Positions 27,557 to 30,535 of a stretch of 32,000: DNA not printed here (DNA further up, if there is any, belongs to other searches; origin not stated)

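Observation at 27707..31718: Self-contained two-gene operon: membrane-anchored transglutaminase-like protein plus a membrane-inserted SF2 helicase (candidate undescribed system)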

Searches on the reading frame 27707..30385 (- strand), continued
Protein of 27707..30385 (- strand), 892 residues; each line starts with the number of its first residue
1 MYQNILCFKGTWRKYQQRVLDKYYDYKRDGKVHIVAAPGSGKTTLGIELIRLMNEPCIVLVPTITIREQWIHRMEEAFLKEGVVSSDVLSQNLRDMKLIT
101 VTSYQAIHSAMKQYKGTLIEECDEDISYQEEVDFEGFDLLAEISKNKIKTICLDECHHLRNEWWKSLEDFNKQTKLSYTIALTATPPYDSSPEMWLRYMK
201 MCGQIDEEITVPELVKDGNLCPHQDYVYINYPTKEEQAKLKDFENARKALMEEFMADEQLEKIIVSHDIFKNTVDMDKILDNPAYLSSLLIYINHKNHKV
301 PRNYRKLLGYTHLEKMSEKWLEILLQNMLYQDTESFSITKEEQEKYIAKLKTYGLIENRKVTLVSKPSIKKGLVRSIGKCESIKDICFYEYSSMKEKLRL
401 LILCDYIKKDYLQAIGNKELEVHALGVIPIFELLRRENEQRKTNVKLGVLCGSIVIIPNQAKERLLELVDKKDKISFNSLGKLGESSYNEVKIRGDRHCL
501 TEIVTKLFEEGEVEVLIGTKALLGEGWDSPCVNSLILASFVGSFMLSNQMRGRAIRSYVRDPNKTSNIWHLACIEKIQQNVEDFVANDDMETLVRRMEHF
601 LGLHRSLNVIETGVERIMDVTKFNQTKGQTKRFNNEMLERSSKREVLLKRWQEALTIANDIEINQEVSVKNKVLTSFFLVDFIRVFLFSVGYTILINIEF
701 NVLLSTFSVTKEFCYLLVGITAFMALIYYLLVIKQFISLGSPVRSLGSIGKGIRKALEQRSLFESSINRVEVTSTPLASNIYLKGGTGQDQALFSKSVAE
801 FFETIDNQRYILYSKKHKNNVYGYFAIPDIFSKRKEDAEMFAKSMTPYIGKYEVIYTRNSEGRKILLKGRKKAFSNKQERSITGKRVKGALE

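Call 38: search_protein_families(library=pfam, alignment_id=A3, max_evalue=0.00001)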
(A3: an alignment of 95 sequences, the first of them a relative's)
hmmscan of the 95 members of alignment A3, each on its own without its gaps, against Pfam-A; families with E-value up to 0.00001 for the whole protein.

A. member 1, L001:1608-2555:+ (315 aa): 0 families

B. families by the number of members that match (of 95 scanned): 111 families (the first 25 are shown)
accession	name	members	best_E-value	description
PF02254.24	TrkA_N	7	3.6e-50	TrkA-N domain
PF02080.26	TrkA_C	7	9.1e-27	TrkA-C domain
PF13241.12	NAD_binding_7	7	3.8e-15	Putative NAD(P)-binding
PF03807.23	F420_oxidored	7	1e-09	NADP oxidoreductase coenzyme F420-dependent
PF01488.26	Shikimate_DH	7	3.1e-09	Shikimate / quinate 5-dehydrogenase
PF02645.21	DegV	5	1.4e-76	Uncharacterised protein, DegV family COG1307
PF03692.20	CxxCxxCC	5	7e-12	Putative zinc- or iron-chelating domain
PF07992.20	Pyr_redox_2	4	9e-62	Pyridine nucleotide-disulphide oxidoreductase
PF01120.23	Alpha_L_fucos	3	1.8e-96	Alpha-L-fucosidase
PF01817.26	CM_2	3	1.3e-22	Chorismate mutase type II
PF02811.25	PHP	3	1.7e-19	PHP domain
PF13946.11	DUF4214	2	1.8e-45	Domain of unknown function (DUF4214)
PF01522.26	Polysacc_deac_1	2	1.9e-31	Polysaccharide deacetylase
PF16927.11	HisKA_7TM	2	5.6e-30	N-terminal 7TM region of histidine kinase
PF07905.16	PucR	2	1.7e-25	Purine catabolism regulatory protein-like family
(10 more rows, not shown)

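Call 39: search_protein_families(library=padloc, alignment_id=A3, max_evalue=0.00001)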
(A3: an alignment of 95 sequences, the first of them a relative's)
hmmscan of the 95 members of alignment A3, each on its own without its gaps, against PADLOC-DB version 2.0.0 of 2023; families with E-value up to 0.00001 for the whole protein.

A. member 1, L001:1608-2555:+ (315 aa): 0 families

B. families by the number of members that match (of 95 scanned): 24 families
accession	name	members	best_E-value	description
PDLC04134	mad2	2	4.3e-22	mads_2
PDLC02707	PbeA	2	3.4e-08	PbeA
PDLC04899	PDC-S07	1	3.9e-49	-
PDLC03008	Hydrolase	1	1.5e-10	-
PDLC00194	HamB1|HamB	1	2.9e-10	DEAD-box helicase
PDLC02864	DpdF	1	2.9e-10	DpdF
PDLC00200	HamB2|HamB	1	1.1e-09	DEAD-box helicase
PDLC00186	HamB1|HamB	1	5.7e-09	DEAD-box helicase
PDLC00187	HamB1|HamB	1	1.1e-08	DEAD-box helicase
PDLC02861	DpdF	1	4.8e-08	DpdF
PDLC01044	Csa3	1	1.3e-07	Type I-A associated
PDLC01866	CARF3--CARF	1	1.7e-07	-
PDLC01870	CARF3--CARF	1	1.9e-07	-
PDLC02870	DpdF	1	2.1e-07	DpdF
PDLC04531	PDC-M23B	1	2.9e-07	-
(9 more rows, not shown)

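Call 40: predict_structure(alignment_id=A2)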
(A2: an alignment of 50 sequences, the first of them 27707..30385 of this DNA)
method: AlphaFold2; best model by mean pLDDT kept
length: 892 residues; sequences in the alignment: 50
mean_pLDDT: 81.4   pTM: 0.65
mean pLDDT of the five models: 81.4, 80.0, 76.9, 75.7, 69.2
residues with pLDDT >= 90: 266; 70-90: 490; 50-70: 101; < 50: 35
segments of 3 or more residues with pLDDT < 50: 541-543, 580-584, 660-679
pLDDT, mean of each block of 10 residues (from residue 1): 86 86 88 81 91 94 84 91 91 93 92 84 60 89 93 83 87 90 73 74 84 78 89 79 84 91 90 75 88 90 84 87 92 90 91 80 66 70 94 93 80 86 86 94 91 84 89 85 85 76 86 89 63 83 52 78 89 68 56 72 81 74 79 92 92 72 34 45 67 78 72 78 80 58 73 92 83 64 73 82 88 87 89 92 89 90 89 82 73 77
secondary structure, 60 per line:
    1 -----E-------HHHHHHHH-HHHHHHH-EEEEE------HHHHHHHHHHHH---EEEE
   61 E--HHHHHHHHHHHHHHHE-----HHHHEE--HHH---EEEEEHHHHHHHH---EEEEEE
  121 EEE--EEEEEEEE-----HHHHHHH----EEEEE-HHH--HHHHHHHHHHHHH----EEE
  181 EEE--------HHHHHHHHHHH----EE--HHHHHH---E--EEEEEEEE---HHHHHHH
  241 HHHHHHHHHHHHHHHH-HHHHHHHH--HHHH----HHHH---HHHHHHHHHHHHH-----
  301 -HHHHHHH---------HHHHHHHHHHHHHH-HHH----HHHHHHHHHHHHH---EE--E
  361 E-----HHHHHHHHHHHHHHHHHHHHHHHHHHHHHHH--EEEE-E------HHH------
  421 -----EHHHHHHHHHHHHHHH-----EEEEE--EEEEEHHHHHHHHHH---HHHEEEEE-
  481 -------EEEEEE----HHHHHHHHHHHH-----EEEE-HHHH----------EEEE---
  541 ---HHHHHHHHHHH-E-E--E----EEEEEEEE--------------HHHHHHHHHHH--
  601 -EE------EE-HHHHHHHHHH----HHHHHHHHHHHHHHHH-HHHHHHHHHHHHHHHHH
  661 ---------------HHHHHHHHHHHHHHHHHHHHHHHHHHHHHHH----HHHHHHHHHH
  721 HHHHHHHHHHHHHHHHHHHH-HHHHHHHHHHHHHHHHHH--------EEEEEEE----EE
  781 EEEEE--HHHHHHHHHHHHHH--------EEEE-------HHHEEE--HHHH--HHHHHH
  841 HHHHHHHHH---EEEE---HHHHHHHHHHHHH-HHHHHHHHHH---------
elements in order (helices of 4 or more, strands of 3 or more residues): H14-21 H23-29 E31-35 H42-53 E57-61 H64-78 H85-88 E99-103 H104-111 E115-123 E126-133 H139-145 E150-154 H161-173 E178-183 H192-202 H211-216 E223-230 H234-256 H258-265 H268-271 H276-279 H283-295 H302-308 H318-331 H340-352 H367-397 E400-403 H427-441 E447-451 E454-458 H459-468 E475-479 E488-493 H498-509 E515-518 H520-523 E534-537 H544-554 E566-573 H588-598 H613-622 H627-642 H644-660 H676-706 H711-740 H742-759 E768-774 E779-785 H788-801 E810-813 E824-826 H829-832 H835-849 E853-856 H860-872 H874-883

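Call 43: fold_search(model_id=the predicted structure, library=pdb)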
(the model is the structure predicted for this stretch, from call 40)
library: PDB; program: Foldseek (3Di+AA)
matches with E <= 10: 1511; with E <= 0.001: 344
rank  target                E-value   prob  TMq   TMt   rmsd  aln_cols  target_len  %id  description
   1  5e3h_A                9.5e-14  1.00  0.30  0.40  16.1       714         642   14  Structural Basis for RNA Recognition and Activation of RIG-I (released 2015-11-18)
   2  6p4w_A                2.0e-13  1.00  0.23  0.40  10.6       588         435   14  XPB helicase in a complex with truncated Bax1 from Sulfurisphaera tokodaii at 2.96 Angstrom resolution (released 2020-06-03)
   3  5tnu_A                2.0e-13  1.00  0.18  0.34  20.8       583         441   13  S. tokodaii XPB II crystal structure at 3.0 Angstrom resolution (released 2017-11-01)
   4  9lov_A                2.3e-13  1.00  0.31  0.40  17.9       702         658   13  LGP2:MDA5:dsRNA filament (released 2026-01-28)
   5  5jch_B                4.2e-13  1.00  0.29  0.38  16.0       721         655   13  Crystal structure of chicken MDA5 with 5'p 10-mer dsRNA and ADP-Mg2+ at 2.95 A resolution (untwinned). (released 2016-06-01)
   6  9mx5_A                4.4e-13  1.00  0.30  0.39  17.6       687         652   16  Cryo-EM structure of ancestral Dicer helicase bound to 27-bp dsRNA in internally-bound transition state (released 2025-03-12)
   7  5jcf_B                4.4e-13  1.00  0.30  0.39  16.0       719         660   14  Crystal structure of chicken MDA5 with 5'p 10-mer dsRNA and ADP-Mg2+ at 2.6 A resolution (orthorhombic form). (released 2016-06-01)
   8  9mw8_A                6.3e-13  1.00  0.29  0.38  16.3       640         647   16  Cryo-EM structure of ancestral Dicer helicase bound to 27-bp dsRNA in post-hydrolysis closed state (released 2025-03-12)
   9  5jch_A                9.0e-13  1.00  0.29  0.38  16.0       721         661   13  Crystal structure of chicken MDA5 with 5'p 10-mer dsRNA and ADP-Mg2+ at 2.95 A resolution (untwinned). (released 2016-06-01)
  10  5jcf_A                1.1e-12  1.00  0.30  0.38  16.0       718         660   14  Crystal structure of chicken MDA5 with 5'p 10-mer dsRNA and ADP-Mg2+ at 2.6 A resolution (orthorhombic form). (released 2016-06-01)
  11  9t99_A                1.4e-12  1.00  0.32  0.39  18.1       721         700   13  Structure of C. elegans Dicer-related helicase 1 (DRH1) bound to blunt end 5'P-dsRNA (released 2025-11-26)
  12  5jc3_B                1.4e-12  1.00  0.31  0.40  16.4       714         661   13  Crystal structure of chicken MDA5 with 5'p 10-mer dsRNA and ADP-Mg2+ at 2.6 A resolution (monoclinic form, twinned). (released 2016-06-01)
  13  9f1u_A                2.4e-12  1.00  0.30  0.38  19.4       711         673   14  Cryo-EM structure of the I923V MDA5-dsRNA filament with ADP-AlF4 bound and 81-degree helical twist (released 2025-02-26)
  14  9ku4_B                2.5e-12  1.00  0.29  0.38  17.6       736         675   14  Cryo-EM structure of E373A mutant RIG-I with 5'p-RNA (released 2025-12-03)
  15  5f9f_C                3.4e-12  1.00  0.30  0.39  16.2       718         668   14  Crystal structure of RIG-I helicase-RD in complex with 24-mer blunt-end hairpin RNA (released 2016-01-13)
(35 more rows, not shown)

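Call 47: search_dna_similar(query=window:27707-30385:-, collection=plasmids, mode=protein, max_rows=15)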
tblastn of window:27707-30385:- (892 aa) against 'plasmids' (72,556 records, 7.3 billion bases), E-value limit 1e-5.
Records with a match: 21; places in all: 22; records where one place covers at least 80% of the query: 3.
Best place of each record, by identity: <60% 21.
By first word of the organism name: Natribaculum 3; Haloplanus 3; Natrinema 3; Tritonibacter 2; Chondrinema 1; Paenibacillus 1; Rhodovulum 1; halophilic 1; Haloferax 1; Halorientalis 1; and 4 more.
By predicted mobility (MOB-suite, as given by PLSDB): non-mobilizable 21.
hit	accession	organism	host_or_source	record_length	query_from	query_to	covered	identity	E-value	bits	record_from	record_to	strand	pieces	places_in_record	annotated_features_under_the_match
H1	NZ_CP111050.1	Chondrinema litorale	Seaweed,red alga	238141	6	879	98%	34.9%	3e-156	515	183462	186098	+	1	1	DEAD/DEAH box helicase family protein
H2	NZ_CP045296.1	Paenibacillus cellulositrophicus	cell culture,Thai soil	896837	2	880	99%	33.6%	4e-160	526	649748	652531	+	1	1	DEAD/DEAH box helicase family protein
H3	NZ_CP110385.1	Tritonibacter mobilis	-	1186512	6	879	98%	27.4%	8e-85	305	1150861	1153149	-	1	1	record has no annotation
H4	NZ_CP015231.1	Tritonibacter mobilis F1926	cell culture,seawater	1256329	6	661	74%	30.6%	3e-79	289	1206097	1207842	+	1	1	record has no annotation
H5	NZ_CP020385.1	Rhodovulum sp. MB263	cell culture,mud flat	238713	4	605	62%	29.1%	7e-40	245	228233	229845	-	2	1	DEAD/DEAH box helicase family protein | hypothetical protein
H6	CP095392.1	Natribaculum breve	cell culture,saline soil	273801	13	185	19%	28.3%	2e-6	60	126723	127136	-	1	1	record has no annotation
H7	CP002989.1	halophilic archaeon DL31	-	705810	13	185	19%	26.6%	1e-6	60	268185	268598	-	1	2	type III restriction protein res subunit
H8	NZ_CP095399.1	Natribaculum luteum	cell culture,brine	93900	13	185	19%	26.6%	1e-6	60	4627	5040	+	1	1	DEAD/DEAH box helicase family protein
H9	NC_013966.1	Haloferax volcanii DS2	-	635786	13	185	19%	26.6%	4e-6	59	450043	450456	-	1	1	DEAD/DEAH box helicase family protein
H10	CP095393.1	Natribaculum breve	cell culture,saline soil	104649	13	185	19%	26.0%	5e-6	58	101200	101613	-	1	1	none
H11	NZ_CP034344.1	Haloplanus rallus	cell culture,Non-purified solar salt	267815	13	114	11%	36.3%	8e-8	64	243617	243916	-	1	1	DEAD/DEAH box helicase family protein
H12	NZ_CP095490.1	Halorientalis marina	cell culture,salt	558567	13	114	11%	36.3%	8e-8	64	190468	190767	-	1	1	DEAD/DEAH box helicase family protein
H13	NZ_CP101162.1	Halorarius halobius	cell culture,salt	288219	13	114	11%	35.3%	5e-7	62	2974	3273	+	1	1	DEAD/DEAH box helicase family protein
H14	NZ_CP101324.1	Natronomonas gomsonensis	cell culture,sediment of a solar saltern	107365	13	114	11%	35.3%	9e-7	61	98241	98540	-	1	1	DEAD/DEAH box helicase family protein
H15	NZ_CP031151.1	Haloplanus rubicundus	solar salt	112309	13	114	11%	34.3%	1e-6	61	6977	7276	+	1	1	DEAD/DEAH box helicase family protein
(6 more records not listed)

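Call 48: search_dna_similar(query=window:27707-30385:-, collection=phages, mode=protein, max_rows=15)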
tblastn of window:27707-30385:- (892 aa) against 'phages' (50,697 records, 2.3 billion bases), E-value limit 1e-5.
Records with a match: 2; places in all: 2; records where one place covers at least 80% of the query: 2.
Best place of each record, by identity: <60% 2.
By first word of the organism name: Bacteriophage 2.
By host as written in the record: - 2.
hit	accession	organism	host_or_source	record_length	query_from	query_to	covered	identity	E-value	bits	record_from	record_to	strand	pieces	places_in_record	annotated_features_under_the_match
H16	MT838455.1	Bacteriophage sp.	human fecal samples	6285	2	892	100%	51.0%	0e+0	911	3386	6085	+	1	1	record has no annotation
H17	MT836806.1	Bacteriophage sp.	human fecal samples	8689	2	887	99%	40.9%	0e+0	694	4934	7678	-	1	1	record has no annotation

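Call 49: get_annotated_region(hit=H2, flank=7000)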
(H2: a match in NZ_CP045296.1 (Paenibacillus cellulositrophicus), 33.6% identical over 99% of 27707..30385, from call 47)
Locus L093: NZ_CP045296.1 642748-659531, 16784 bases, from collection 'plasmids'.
description: Paenibacillus cellulositrophicus strain KACC 16577 plasmid unnamed1, complete sequence
organism: Paenibacillus cellulositrophicus (NCBI taxid 562959)
taxonomy: Bacteria; Bacillota; Bacilli; Bacillales; Paenibacillaceae; Paenibacillus; Paenibacillus cellulositrophicus
host: -; source: cell culture,Thai soil; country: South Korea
typing (MOB-suite, as given by PLSDB): non-mobilizable
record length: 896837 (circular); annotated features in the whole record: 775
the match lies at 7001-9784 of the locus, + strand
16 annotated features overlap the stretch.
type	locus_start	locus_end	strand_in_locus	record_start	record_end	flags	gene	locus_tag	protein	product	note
CDS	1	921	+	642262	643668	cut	-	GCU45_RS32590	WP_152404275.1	ATP-binding protein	-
CDS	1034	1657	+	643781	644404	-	-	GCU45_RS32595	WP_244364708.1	undecaprenyl-diphosphatase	-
CDS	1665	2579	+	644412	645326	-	-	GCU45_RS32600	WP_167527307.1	alkaline phosphatase family protein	-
CDS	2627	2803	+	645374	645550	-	-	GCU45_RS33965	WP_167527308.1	hypothetical protein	-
CDS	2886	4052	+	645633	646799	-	-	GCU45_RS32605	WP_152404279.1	glycosyltransferase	-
CDS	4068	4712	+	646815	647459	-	-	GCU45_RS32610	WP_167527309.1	VTT domain-containing protein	-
CDS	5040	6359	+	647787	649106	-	-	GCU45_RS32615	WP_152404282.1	VTT domain-containing protein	-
CDS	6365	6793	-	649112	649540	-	-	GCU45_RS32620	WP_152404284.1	EamA family transporter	-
CDS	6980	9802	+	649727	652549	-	-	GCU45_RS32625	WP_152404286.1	DEAD/DEAH box helicase family protein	-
CDS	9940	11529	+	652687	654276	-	-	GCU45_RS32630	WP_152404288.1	copper amine oxidase N-terminal domain-containing protein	-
CDS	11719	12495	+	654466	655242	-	-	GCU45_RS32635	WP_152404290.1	NUDIX domain-containing protein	-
CDS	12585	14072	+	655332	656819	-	-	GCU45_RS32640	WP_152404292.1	nicotinate phosphoribosyltransferase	GO:0009435 - NAD biosynthetic process [Evidence IEA]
CDS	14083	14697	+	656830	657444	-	nadD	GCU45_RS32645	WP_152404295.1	nicotinate (nicotinamide) nucleotide adenylyltransferase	GO:0009435 - NAD biosynthetic process [Evidence IEA]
CDS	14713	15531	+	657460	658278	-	nadE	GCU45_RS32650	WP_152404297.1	ammonia-dependent NAD(+) synthetase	GO:0009435 - NAD biosynthetic process [Evidence IEA]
CDS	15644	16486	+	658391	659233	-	-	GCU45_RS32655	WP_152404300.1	nucleotidyltransferase domain-containing protein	-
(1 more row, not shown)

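Call 50: get_annotated_region(hit=H1, flank=7000)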
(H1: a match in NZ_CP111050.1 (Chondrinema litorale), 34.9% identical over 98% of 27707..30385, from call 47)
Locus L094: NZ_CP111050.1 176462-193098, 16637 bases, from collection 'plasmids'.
description: Chondrinema litorale strain WSW3-B12 plasmid unnamed8, complete sequence
organism: Chondrinema litorale (NCBI taxid 2994555)
taxonomy: Bacteria; Bacteroidota; Cytophagia; Cytophagales; Flammeovirgaceae; Chondrinema; Chondrinema litorale
host: -; source: Seaweed,red alga; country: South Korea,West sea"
typing (MOB-suite, as given by PLSDB): non-mobilizable
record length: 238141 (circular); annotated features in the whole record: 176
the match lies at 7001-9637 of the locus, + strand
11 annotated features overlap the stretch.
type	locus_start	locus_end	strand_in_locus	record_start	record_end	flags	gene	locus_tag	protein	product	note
CDS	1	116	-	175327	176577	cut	-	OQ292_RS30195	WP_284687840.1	PepSY-associated TM helix domain-containing protein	-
CDS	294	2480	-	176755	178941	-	-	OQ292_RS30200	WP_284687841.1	molybdopterin cofactor-binding domain-containing protein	-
CDS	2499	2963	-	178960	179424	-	-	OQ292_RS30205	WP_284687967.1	(2Fe-2S)-binding protein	-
CDS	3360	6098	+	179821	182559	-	-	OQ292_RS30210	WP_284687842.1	PAS domain-containing protein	-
CDS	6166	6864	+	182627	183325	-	rpiA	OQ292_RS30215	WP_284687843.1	ribose 5-phosphate isomerase A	GO:0006098 - pentose-phosphate shunt [Evidence IEA]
CDS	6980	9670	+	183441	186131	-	-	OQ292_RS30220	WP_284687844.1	DEAD/DEAH box helicase family protein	-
CDS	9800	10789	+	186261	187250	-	-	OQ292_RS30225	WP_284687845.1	polysaccharide deacetylase family protein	-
CDS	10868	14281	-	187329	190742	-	-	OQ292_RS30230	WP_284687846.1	sensor histidine kinase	-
CDS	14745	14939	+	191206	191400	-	-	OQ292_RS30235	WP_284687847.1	hypothetical protein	-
CDS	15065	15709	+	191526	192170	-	-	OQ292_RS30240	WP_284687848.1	GH3 auxin-responsive promoter family protein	-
CDS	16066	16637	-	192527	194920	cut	-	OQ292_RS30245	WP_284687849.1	ABC transporter permease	-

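Call 62: search_solved_structures(query=A2, max_evalue=0.001)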
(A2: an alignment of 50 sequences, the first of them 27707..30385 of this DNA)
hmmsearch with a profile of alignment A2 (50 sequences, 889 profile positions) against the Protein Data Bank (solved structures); distinct sequences matched with E-value up to 0.001: 5.
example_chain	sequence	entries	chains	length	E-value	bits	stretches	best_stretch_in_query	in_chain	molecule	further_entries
2fz4_A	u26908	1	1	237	3.3e-10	41.9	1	12-108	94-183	DNA repair protein RAD25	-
6p66_A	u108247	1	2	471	8.2e-10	40.6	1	12-109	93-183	DNA repair protein RAD25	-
2fwr_A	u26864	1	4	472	8.3e-10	40.6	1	12-109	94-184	DNA repair protein RAD25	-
6p4f_A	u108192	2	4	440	4.7e-08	34.8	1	10-107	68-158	DNA-dependent ATPase XPBII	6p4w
5tnu_A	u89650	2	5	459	5.3e-08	34.6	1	10-107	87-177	DNA-dependent ATPase XPBII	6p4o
